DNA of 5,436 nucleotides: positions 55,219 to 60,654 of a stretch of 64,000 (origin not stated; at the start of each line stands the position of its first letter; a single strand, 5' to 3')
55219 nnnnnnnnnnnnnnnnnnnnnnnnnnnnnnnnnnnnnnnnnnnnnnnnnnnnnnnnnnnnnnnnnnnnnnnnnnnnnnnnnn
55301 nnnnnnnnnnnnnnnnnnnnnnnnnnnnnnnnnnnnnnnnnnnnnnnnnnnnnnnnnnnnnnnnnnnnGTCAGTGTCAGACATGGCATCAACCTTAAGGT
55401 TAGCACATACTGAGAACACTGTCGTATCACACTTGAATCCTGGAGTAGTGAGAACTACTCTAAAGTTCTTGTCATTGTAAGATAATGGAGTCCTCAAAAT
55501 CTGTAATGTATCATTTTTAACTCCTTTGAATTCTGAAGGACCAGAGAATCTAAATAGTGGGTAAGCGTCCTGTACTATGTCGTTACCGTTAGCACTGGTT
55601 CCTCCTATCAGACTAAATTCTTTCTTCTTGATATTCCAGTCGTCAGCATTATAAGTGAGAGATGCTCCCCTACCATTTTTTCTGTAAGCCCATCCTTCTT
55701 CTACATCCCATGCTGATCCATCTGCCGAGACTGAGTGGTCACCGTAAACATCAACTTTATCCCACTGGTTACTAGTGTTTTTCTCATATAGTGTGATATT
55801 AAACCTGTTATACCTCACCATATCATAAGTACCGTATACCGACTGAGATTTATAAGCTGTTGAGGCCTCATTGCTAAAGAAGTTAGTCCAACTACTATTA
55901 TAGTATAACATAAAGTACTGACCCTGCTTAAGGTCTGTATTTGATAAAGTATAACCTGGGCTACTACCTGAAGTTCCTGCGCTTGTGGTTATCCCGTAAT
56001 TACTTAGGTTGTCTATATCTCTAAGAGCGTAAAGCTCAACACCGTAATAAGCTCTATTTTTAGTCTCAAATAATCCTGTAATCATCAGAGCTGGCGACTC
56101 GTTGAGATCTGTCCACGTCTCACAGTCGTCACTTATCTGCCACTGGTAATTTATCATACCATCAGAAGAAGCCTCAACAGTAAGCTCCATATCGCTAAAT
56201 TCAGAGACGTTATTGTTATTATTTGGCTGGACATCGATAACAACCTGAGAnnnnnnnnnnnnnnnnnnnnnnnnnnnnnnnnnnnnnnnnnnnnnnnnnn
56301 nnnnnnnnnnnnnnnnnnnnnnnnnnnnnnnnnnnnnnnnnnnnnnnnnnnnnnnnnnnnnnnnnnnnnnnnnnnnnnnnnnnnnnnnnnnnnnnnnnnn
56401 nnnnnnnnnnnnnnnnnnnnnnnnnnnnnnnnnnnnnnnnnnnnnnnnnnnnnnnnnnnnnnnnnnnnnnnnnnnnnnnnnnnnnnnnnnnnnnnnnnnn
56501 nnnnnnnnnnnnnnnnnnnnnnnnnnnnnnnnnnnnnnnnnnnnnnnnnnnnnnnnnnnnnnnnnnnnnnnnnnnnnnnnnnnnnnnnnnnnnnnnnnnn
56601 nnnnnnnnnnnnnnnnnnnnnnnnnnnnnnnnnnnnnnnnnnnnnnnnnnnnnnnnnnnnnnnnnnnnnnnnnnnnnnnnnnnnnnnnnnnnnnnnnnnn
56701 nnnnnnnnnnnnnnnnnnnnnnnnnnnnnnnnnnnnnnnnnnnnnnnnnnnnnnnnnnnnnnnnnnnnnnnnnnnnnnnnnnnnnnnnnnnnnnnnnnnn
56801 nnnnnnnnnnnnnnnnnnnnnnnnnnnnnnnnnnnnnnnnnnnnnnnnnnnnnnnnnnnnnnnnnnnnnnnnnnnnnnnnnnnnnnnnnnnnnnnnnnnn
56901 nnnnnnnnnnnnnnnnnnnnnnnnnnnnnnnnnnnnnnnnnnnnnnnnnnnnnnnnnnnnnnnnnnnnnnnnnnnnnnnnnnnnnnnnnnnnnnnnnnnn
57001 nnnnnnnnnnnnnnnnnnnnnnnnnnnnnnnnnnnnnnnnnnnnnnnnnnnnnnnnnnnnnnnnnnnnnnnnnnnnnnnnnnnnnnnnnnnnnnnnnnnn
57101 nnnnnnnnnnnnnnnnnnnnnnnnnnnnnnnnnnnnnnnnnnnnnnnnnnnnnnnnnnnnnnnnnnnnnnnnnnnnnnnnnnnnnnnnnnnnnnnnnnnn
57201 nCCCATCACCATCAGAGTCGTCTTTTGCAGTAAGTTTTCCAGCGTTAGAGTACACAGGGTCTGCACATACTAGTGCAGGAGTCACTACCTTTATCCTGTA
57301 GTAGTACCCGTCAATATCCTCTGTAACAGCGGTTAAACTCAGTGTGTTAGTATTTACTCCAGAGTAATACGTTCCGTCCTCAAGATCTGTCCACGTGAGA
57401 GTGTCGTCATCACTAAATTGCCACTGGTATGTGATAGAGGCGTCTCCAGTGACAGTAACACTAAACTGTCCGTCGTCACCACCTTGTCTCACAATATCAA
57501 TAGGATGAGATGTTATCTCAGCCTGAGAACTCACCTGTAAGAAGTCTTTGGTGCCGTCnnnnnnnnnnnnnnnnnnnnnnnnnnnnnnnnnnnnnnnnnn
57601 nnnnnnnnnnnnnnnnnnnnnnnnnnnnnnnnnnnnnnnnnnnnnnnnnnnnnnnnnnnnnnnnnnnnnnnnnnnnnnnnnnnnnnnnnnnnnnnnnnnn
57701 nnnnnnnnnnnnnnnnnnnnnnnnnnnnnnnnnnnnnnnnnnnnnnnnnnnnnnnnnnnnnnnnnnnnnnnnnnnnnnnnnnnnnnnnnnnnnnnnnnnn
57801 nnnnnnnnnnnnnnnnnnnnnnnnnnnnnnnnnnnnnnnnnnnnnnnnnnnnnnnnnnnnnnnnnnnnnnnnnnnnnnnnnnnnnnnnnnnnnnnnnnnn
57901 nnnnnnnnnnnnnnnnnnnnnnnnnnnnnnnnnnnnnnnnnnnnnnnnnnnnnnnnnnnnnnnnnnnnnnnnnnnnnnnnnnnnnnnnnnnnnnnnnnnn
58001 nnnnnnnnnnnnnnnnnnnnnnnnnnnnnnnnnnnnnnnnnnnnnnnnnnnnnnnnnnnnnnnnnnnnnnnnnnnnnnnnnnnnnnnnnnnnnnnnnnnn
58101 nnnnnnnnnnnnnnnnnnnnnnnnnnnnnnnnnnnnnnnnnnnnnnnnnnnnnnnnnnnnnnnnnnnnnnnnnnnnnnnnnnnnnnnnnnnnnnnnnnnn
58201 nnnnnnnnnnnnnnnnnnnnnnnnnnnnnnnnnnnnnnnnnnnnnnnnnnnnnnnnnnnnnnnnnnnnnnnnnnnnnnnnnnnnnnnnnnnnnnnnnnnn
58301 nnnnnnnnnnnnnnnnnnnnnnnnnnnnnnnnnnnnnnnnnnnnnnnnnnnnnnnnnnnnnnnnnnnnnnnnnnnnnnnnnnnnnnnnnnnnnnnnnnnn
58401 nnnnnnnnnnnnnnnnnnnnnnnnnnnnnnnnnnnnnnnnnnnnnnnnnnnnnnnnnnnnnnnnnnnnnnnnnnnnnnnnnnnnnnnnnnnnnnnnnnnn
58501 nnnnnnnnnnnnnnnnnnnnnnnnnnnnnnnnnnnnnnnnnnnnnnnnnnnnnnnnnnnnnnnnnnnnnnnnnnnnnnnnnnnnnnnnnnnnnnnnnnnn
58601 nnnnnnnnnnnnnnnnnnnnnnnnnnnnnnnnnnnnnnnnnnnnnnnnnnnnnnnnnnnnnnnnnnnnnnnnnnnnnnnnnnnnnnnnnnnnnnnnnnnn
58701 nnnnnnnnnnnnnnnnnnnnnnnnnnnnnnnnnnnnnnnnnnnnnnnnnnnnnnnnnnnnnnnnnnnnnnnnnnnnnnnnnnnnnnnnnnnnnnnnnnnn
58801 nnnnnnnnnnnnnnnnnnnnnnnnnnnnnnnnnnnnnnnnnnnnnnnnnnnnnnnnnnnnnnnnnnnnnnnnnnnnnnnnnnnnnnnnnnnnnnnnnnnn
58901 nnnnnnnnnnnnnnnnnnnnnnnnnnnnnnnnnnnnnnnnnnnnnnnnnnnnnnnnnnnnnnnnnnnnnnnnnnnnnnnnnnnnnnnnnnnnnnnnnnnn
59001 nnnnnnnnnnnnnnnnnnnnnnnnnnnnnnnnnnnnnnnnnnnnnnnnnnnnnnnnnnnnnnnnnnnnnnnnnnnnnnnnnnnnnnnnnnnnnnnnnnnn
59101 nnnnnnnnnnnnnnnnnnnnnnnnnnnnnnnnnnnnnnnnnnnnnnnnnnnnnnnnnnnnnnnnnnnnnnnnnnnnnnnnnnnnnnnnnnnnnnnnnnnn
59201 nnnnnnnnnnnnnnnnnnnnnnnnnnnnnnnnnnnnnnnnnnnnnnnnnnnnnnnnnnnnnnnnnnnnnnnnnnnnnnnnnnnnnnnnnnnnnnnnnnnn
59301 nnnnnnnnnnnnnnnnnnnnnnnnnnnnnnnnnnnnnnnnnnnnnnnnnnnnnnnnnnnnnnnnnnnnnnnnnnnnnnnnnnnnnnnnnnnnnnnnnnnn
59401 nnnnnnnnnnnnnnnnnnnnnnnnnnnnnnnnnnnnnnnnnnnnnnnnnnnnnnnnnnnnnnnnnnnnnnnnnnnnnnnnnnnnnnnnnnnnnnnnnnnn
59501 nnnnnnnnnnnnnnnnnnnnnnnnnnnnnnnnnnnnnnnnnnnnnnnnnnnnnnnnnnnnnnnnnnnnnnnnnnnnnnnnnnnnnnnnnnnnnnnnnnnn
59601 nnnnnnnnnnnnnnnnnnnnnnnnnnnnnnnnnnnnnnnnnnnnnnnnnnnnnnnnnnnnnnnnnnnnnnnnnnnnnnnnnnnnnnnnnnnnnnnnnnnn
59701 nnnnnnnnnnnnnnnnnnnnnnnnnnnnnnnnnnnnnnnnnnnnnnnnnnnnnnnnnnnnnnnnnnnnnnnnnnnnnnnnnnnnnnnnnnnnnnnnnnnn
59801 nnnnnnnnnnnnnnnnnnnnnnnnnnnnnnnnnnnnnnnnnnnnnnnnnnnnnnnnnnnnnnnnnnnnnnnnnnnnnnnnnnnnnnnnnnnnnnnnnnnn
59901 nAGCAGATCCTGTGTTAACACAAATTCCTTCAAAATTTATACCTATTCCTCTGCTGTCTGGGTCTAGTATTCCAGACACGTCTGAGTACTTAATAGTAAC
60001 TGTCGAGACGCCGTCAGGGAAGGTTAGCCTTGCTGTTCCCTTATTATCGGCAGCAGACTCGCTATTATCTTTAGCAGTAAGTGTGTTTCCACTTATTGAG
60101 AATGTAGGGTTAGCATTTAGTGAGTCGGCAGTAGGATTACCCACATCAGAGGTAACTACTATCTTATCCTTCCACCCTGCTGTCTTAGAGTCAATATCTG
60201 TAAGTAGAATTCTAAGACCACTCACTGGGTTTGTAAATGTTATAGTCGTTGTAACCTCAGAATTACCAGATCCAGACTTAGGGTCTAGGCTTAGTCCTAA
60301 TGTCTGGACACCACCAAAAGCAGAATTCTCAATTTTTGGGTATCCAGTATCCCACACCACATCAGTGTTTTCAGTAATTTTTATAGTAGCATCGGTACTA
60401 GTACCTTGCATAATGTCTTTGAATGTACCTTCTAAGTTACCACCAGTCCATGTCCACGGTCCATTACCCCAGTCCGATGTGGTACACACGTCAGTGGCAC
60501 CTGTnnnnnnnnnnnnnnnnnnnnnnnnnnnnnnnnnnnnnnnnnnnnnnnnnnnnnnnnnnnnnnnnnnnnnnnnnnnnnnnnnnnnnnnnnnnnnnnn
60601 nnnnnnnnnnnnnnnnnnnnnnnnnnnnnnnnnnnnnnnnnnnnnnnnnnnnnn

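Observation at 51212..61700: Five lamin-tail-domain-like modules nested inside Ig-like domains at one fixed loop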

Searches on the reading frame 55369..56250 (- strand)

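Call 7: search_protein_families(library=pfam, max_evalue=1, proteins=[window:55369-56250:-])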
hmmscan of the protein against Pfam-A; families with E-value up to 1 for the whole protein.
seq(294 aa): 3 families
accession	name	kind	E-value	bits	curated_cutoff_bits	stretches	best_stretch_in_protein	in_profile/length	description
PF16369.11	GH43_C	-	0.022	15.7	23.4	1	126-206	5-78/100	C-terminal lipocalin-like domain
PF12404.13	DUF3663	-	0.12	12.8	25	1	166-190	47-71/77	Peptidase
PF14350.11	Beta_protein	-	0.25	11.2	27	1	119-179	190-250/342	Beta protein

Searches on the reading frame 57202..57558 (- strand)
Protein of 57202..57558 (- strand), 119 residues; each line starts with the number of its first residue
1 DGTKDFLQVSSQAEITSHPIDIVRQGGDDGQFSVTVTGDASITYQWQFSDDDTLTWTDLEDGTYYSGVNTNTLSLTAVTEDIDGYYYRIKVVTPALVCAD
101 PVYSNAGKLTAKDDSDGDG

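Call 78: search_solved_structures(query=A6, max_evalue=10)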
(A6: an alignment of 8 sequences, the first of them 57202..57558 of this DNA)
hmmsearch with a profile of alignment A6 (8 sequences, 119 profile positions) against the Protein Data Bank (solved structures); distinct sequences matched with E-value up to 10: 18.
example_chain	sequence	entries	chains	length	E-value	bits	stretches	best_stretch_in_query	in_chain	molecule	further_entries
9ncf_S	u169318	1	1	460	9.2e-09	38.6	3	14-48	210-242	Immunoglobulin-like domain protein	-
9d7z_J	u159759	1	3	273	0.00065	23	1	13-95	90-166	Ig-like domain-containing protein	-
4x47_A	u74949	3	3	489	0.0021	21.4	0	29-76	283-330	Anhydrosialidase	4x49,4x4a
4x6k_A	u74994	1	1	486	0.0023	21.2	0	29-76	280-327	Anhydrosialidase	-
1sli_A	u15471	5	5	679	0.0066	19.7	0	28-71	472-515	INTRAMOLECULAR TRANS-SIALIDASE | SIALIDASE L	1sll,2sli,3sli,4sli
5o5g_A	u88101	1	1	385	0.038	17.3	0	16-86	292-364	Roundabout homolog 1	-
5ope_A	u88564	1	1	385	0.038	17.3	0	16-86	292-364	Roundabout homolog 1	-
4zrx_A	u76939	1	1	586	0.038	17.3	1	33-100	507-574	F5/8 type C domain protein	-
5jdd_A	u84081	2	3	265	0.073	16.4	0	12-48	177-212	Titin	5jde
7y9a_A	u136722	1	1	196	0.11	15.8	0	16-63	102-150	Down Syndrome Cell Adhesion Molecules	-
6v3p_C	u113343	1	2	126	0.17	15.1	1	11-43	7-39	IgA FC receptor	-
3k0w_A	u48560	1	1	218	0.29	14.4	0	14-48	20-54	Mucosa-associated lymphoid tissue lymphoma translocation protein 1, isoform 2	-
9qgn_A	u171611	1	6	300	0.48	13.7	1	2-58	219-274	DUF4255 domain-containing protein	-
6oro_E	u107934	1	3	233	0.56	13.5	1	12-87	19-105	Ab874NHP antibody Fab light chain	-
3so5_A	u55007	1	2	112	0.6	13.4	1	14-90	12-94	Leucine-rich repeats and immunoglobulin-like domains protein 3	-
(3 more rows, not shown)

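Call 79: search_protein_families(library=pfam, alignment_id=A6, max_evalue=1)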
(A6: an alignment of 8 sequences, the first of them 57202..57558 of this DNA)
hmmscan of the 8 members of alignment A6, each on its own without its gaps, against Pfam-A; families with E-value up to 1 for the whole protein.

A. member 1, window:57202-57558:- (119 aa): 5 families
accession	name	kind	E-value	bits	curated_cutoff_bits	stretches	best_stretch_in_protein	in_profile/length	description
PF13927.12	Ig_3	-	0.00013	22.9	30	1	14-86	3-72/78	Immunoglobulin domain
PF09244.16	Suc_Porlyase_C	-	0.0022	18.9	23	1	29-57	3-32/67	Sucrose phosphorylase, C-terminal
PF07679.22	I-set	-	0.0041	17.6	23.7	1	14-86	2-71/90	Immunoglobulin I-set domain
PF00801.26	PKD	-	0.34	11.4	23.5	1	26-55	13-43/80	PKD domain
PF23466.1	WWE_4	-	0.35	11.5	24.5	1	44-61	1-16/55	WWE domain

B. families by the number of members that match (of 8 scanned): 9 families
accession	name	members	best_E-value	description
PF13927.12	Ig_3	2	0.00013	Immunoglobulin domain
PF23466.1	WWE_4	2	0.027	WWE domain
PF00801.26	PKD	2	0.34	PKD domain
PF09244.16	Suc_Porlyase_C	1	0.0022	Sucrose phosphorylase, C-terminal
PF07679.22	I-set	1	0.0041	Immunoglobulin I-set domain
PF00754.31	F5_F8_type_C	1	0.019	F5/8 type C domain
PF03439.18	Spt5-NGN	1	0.048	Early transcription elongation factor of RNA pol II, NGN section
PF12634.13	Inp1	1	0.053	Inheritance of peroxisomes protein 1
PF00872.24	Transposase_mut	1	0.18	Transposase, Mutator family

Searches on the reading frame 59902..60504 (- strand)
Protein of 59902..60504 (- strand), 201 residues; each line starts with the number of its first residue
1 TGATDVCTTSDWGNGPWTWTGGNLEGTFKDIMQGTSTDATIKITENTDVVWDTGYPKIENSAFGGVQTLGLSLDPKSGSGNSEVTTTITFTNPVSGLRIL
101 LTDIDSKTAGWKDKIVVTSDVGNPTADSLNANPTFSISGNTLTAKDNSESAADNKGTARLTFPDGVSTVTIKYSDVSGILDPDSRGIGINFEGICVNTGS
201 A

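Call 47: search_protein_families(library=pfam, max_evalue=1, proteins=[window:59902-60504:-])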
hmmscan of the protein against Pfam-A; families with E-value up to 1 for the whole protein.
window:59902-60504:- (201 aa): 1 family
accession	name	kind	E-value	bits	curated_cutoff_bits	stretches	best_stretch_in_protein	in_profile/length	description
PF18938.6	aRib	-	0.21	11.9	27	1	152-176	44-67/71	Atypical Rib domain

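Call 65: search_solved_structures(query=window:59905-60504:-, max_evalue=1)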
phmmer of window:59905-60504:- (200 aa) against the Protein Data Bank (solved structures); distinct sequences matched with E-value up to 1: 4.
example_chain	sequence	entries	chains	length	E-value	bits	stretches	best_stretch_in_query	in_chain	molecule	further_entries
6xxe_A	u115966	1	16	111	0.063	16.4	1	115-171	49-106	Uncharacterized protein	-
1ho8_A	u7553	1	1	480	0.32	14.1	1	101-156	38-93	VACUOLAR ATP SYNTHASE SUBUNIT H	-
3j9t_P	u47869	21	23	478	0.32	14.1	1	101-156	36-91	V-type proton ATPase subunit H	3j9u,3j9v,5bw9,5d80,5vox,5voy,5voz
7fda_P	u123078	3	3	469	0.33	14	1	101-156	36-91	Fusion of yeast V-type proton ATPase subunit H(NT) and human V-type proton ATPase subunit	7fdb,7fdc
